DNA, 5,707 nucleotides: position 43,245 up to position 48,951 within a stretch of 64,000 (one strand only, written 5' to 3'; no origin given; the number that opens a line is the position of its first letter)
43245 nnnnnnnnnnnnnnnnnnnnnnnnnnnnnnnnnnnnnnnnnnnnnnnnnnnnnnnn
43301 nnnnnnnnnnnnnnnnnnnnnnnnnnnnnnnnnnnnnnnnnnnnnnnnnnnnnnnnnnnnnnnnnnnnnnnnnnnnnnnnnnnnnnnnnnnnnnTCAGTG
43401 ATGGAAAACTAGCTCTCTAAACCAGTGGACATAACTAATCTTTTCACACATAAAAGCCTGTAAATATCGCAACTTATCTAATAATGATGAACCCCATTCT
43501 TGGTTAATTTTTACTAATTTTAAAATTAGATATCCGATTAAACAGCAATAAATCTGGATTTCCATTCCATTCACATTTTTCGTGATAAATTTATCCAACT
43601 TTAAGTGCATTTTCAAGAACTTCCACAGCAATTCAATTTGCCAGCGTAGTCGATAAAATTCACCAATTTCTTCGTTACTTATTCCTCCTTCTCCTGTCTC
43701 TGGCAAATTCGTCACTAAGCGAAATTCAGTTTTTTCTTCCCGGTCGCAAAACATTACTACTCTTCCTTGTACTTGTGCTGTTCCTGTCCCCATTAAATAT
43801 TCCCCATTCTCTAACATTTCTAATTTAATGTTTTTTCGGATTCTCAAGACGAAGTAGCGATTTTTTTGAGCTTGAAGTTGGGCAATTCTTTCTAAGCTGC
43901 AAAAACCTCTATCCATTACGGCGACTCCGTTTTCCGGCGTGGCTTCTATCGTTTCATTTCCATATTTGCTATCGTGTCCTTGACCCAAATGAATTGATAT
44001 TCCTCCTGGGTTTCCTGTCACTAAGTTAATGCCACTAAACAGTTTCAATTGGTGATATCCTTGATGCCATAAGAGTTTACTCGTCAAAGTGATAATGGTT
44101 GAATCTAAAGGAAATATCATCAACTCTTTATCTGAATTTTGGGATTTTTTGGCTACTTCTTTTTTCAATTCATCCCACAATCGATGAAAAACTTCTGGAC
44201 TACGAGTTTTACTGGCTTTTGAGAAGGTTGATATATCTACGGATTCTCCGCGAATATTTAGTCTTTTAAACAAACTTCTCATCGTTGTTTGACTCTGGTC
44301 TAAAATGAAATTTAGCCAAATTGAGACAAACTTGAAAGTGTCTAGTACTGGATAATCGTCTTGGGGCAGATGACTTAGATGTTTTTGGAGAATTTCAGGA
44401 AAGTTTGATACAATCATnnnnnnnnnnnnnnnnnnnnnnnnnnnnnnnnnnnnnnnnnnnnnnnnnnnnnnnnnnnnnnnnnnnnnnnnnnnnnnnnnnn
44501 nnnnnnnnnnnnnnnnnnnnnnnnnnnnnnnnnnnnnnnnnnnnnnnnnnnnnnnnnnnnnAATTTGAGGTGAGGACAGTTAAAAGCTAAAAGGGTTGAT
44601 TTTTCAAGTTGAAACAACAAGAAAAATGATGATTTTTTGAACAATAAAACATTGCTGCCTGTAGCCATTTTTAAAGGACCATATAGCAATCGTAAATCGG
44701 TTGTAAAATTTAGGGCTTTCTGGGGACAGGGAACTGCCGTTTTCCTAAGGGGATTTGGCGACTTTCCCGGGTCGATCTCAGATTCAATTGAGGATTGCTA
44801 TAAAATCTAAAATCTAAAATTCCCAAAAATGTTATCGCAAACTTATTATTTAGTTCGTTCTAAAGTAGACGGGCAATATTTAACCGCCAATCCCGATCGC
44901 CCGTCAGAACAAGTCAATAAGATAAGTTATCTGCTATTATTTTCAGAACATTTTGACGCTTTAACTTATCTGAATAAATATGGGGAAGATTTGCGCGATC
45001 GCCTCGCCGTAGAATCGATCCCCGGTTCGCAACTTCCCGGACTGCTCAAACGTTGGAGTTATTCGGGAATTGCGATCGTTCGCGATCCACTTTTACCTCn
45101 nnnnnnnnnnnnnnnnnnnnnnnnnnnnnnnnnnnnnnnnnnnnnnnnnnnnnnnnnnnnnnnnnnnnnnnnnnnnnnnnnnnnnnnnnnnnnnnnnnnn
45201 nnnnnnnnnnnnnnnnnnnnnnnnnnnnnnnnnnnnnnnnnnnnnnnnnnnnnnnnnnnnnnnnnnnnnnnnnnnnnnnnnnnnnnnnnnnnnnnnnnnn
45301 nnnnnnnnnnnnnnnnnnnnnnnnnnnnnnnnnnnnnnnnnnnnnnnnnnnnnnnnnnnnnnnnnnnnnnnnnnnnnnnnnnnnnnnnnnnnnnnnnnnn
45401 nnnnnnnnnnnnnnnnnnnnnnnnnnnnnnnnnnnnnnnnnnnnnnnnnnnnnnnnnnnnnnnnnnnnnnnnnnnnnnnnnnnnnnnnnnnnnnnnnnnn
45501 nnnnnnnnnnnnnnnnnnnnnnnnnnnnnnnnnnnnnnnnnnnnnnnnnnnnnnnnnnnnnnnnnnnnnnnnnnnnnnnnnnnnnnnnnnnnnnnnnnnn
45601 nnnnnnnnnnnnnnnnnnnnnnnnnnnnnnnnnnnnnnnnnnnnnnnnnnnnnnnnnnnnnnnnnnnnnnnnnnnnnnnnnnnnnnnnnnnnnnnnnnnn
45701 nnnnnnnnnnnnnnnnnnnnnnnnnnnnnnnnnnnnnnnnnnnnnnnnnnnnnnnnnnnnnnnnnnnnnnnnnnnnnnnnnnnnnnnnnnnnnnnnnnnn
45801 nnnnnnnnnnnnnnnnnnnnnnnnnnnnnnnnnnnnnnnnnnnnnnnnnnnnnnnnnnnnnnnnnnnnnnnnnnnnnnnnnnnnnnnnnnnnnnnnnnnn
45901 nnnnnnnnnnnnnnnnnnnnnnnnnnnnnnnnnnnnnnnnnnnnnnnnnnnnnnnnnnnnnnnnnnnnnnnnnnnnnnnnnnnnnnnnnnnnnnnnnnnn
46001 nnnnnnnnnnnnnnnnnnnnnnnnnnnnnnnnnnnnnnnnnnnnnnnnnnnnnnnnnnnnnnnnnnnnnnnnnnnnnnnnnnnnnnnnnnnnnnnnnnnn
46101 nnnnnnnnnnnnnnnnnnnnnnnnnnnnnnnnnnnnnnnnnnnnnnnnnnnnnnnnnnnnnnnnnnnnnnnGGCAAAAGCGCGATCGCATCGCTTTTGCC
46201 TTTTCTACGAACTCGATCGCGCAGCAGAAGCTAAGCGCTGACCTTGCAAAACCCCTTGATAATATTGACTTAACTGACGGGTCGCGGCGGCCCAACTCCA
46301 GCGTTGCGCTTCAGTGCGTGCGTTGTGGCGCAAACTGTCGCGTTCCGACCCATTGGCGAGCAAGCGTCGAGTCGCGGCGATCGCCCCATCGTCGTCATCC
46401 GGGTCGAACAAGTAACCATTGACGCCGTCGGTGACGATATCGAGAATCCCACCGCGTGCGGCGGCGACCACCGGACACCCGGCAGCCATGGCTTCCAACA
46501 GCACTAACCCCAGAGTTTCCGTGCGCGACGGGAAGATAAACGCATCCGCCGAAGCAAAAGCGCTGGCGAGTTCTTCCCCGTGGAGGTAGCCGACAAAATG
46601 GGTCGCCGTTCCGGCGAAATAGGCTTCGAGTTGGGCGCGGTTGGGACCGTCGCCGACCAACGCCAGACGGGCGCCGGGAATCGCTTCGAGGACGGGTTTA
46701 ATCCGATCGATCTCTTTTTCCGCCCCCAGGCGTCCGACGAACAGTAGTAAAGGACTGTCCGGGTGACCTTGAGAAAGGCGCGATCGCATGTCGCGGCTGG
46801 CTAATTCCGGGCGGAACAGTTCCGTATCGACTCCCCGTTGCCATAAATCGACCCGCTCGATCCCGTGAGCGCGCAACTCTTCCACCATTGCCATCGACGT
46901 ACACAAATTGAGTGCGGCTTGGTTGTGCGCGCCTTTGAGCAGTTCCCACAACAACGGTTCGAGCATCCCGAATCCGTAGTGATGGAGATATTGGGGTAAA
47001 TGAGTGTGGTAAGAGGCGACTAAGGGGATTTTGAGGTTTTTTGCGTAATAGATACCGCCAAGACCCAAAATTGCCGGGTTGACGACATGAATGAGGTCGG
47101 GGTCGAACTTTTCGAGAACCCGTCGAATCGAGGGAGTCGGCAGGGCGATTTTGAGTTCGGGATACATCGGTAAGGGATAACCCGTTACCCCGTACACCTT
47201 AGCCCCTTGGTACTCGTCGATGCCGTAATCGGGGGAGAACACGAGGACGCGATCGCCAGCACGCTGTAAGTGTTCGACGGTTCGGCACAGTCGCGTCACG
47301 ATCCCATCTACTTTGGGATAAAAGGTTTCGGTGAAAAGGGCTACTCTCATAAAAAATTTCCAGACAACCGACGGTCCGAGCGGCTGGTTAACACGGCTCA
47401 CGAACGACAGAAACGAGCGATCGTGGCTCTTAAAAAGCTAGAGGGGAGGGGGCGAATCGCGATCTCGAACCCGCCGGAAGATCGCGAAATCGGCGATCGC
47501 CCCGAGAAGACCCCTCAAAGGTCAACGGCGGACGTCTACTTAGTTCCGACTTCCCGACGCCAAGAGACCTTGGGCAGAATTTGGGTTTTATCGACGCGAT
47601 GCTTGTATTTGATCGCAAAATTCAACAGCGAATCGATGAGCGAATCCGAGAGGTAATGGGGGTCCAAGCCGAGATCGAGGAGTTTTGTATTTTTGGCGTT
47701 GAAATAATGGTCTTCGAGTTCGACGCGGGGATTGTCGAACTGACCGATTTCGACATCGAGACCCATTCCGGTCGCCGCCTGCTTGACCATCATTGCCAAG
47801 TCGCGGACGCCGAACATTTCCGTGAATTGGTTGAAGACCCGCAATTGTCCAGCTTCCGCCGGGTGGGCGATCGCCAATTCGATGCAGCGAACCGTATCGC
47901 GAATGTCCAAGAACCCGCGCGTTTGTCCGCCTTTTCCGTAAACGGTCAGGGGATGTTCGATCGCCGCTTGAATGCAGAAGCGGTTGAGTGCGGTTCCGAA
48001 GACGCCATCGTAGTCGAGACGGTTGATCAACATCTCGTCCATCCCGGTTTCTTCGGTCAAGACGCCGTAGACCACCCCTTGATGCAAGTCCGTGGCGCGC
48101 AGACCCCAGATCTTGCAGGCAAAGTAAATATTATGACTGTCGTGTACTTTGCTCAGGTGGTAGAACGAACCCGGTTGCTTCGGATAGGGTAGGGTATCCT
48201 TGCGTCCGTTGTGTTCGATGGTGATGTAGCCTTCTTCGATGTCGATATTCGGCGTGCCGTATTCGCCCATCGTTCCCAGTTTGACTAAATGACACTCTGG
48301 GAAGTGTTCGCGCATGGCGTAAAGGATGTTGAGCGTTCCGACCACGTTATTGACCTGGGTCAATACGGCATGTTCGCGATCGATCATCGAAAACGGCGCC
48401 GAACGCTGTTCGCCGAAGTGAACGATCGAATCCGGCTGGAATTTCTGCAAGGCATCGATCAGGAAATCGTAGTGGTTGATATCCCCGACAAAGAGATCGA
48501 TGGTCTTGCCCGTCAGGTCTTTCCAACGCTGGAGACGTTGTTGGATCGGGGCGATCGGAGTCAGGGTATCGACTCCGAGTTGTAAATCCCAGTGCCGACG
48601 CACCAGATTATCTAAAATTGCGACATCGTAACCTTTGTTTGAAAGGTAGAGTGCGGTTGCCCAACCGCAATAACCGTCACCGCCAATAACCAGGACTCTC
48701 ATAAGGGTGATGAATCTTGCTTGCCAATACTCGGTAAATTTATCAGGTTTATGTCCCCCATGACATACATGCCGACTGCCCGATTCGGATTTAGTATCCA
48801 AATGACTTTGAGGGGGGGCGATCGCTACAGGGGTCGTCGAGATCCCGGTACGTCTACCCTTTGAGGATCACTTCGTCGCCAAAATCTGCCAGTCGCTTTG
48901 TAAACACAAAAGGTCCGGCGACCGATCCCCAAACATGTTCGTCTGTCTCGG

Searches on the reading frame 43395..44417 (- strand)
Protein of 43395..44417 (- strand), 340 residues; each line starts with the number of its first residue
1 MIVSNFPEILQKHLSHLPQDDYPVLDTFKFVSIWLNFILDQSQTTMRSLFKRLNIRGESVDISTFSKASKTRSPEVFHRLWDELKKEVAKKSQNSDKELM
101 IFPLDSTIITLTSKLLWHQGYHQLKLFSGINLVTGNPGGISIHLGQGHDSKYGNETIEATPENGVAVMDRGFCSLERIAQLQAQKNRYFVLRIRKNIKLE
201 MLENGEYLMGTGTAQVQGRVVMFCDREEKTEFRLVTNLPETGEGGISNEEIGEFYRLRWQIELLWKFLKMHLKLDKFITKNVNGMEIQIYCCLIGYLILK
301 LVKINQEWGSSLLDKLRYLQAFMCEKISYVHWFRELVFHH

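Call 55: search_protein_families(library=pfam, proteins=[window:43395-44417:-], max_evalue=0.00001)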
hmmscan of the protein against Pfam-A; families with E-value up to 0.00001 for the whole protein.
window:43395-44417:- (340 aa): 1 family
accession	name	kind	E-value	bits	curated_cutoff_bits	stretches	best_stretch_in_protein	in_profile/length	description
PF01609.27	DDE_Tnp_1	-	1.8e-25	90.3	23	1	101-297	6-199/200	Transposase DDE domain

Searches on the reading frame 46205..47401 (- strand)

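Call 55: search_protein_families(library=pfam, proteins=[window:46205-47401:-], max_evalue=0.00001)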
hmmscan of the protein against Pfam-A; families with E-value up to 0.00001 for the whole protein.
window:46205-47401:- (398 aa): 6 families
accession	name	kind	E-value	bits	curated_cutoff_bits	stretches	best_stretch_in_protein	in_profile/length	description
PF00534.26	Glycos_transf_1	-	6.9e-35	120.5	26.4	1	214-363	13-171/172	Glycosyl transferases group 1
PF13439.12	Glyco_transf_4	-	1.3e-32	113.6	28.5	1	31-194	1-169/170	Glycosyltransferase Family 4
PF13692.12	Glyco_trans_1_4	-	4.2e-31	108.5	27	1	217-350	2-142/142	Glycosyl transferases group 1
PF13579.12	Glyco_trans_4_4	-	6.3e-19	69.3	29.7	1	33-184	2-150/158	Glycosyl transferase 4-like domain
PF20706.3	GT4-conflict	-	1.4e-09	37.9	26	1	276-377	273-385/385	Family 4 Glycosyltransferase in conflict systems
PF13524.12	Glyco_trans_1_2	-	2.9e-09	37.5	25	1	238-377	6-142/144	Glycosyl transferase-like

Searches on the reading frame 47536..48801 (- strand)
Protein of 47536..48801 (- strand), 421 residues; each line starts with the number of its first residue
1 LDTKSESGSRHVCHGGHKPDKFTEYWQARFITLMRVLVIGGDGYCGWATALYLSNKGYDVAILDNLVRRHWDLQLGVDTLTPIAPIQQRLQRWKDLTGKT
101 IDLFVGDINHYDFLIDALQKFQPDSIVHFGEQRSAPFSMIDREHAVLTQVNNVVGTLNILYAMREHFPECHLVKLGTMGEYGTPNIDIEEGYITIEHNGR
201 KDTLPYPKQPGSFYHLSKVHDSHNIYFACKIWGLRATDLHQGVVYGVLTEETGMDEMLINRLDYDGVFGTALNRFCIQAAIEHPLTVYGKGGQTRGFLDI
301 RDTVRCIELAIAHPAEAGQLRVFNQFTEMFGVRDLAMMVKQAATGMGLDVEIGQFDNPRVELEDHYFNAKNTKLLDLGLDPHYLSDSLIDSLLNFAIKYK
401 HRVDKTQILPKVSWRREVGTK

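Call 55: search_protein_families(library=pfam, proteins=[window:47536-48801:-], max_evalue=0.00001)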
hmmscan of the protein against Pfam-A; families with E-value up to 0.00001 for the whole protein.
window:47536-48801:- (421 aa): 2 families
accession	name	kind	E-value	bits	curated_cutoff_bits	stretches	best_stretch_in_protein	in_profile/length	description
PF01370.27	Epimerase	-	6.6e-23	81.8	20.9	1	36-324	1-238/240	NAD dependent epimerase/dehydratase family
PF16363.11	GDP_Man_Dehyd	-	1.9e-16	60.9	27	1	37-315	1-241/332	GDP-mannose 4,6 dehydratase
